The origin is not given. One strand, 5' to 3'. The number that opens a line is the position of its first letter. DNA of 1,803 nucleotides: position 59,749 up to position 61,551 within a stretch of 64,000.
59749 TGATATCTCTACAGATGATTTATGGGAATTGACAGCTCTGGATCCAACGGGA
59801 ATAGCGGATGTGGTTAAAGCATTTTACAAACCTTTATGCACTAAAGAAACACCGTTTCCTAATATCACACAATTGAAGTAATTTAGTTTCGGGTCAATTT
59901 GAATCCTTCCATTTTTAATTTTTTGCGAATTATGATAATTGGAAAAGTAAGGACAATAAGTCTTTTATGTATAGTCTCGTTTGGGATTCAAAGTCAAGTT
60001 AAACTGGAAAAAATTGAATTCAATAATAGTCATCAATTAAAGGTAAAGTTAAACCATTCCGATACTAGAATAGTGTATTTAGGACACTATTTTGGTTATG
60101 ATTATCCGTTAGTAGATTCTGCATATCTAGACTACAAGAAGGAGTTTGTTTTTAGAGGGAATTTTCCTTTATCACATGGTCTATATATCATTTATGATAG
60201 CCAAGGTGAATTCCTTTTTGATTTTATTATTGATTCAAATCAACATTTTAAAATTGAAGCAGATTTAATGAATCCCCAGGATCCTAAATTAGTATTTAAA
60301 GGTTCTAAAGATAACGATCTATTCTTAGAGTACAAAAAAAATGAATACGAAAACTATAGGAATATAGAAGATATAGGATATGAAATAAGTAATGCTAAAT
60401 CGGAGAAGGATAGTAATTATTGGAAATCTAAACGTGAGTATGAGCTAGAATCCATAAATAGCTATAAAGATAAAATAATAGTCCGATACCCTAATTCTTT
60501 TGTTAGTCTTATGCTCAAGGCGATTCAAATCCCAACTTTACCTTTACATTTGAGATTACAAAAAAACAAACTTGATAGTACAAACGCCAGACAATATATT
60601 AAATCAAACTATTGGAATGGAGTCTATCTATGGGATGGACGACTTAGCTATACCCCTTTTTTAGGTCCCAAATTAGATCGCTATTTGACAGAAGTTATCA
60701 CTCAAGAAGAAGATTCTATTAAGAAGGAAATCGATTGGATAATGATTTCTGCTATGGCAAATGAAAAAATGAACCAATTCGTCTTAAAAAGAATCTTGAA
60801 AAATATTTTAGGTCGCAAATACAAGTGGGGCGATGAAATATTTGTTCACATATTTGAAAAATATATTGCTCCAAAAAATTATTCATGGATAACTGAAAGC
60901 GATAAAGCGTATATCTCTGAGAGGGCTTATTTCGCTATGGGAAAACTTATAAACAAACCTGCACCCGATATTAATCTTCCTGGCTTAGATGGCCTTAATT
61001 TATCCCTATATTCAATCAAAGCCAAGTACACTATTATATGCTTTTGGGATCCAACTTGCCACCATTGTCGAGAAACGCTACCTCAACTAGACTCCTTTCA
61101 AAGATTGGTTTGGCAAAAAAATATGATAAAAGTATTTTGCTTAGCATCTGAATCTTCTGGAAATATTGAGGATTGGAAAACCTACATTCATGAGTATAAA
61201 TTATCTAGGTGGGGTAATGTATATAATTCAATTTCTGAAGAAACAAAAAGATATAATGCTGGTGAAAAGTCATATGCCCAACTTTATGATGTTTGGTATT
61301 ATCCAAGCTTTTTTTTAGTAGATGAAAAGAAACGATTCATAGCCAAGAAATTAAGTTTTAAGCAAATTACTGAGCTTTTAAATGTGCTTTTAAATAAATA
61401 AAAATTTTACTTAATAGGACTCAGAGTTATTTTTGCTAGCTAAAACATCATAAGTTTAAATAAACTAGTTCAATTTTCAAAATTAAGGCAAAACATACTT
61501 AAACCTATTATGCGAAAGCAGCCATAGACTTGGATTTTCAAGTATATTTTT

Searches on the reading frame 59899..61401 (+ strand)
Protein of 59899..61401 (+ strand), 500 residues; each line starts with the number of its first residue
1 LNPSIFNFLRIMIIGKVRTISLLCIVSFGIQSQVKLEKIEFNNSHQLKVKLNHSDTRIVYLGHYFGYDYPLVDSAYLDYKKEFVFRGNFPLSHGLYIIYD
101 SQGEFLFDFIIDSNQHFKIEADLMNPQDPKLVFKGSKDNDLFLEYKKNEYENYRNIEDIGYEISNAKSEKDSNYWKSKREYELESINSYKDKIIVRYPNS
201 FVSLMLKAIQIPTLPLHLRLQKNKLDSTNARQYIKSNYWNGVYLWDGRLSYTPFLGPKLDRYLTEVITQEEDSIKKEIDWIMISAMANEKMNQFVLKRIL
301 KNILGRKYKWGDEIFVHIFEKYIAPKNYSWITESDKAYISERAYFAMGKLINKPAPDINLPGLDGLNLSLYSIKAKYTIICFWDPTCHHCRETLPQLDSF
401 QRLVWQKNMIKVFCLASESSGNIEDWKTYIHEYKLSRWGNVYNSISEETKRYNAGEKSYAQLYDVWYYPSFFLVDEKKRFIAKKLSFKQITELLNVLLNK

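Call 70: search_protein_families(library=pfam, proteins=[window:59899-61401:+], max_evalue=0.0001)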
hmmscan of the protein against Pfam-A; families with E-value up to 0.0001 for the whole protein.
window:59899-61401:+ (500 aa): 2 families
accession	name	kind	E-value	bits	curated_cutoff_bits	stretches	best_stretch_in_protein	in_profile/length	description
PF00578.27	AhpC-TSA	-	4.6e-08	33.5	26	1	351-478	1-119/124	AhpC/TSA family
PF14289.11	DUF4369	-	4.8e-06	27.5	25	1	48-142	4-91/91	Domain of unknown function (DUF4369)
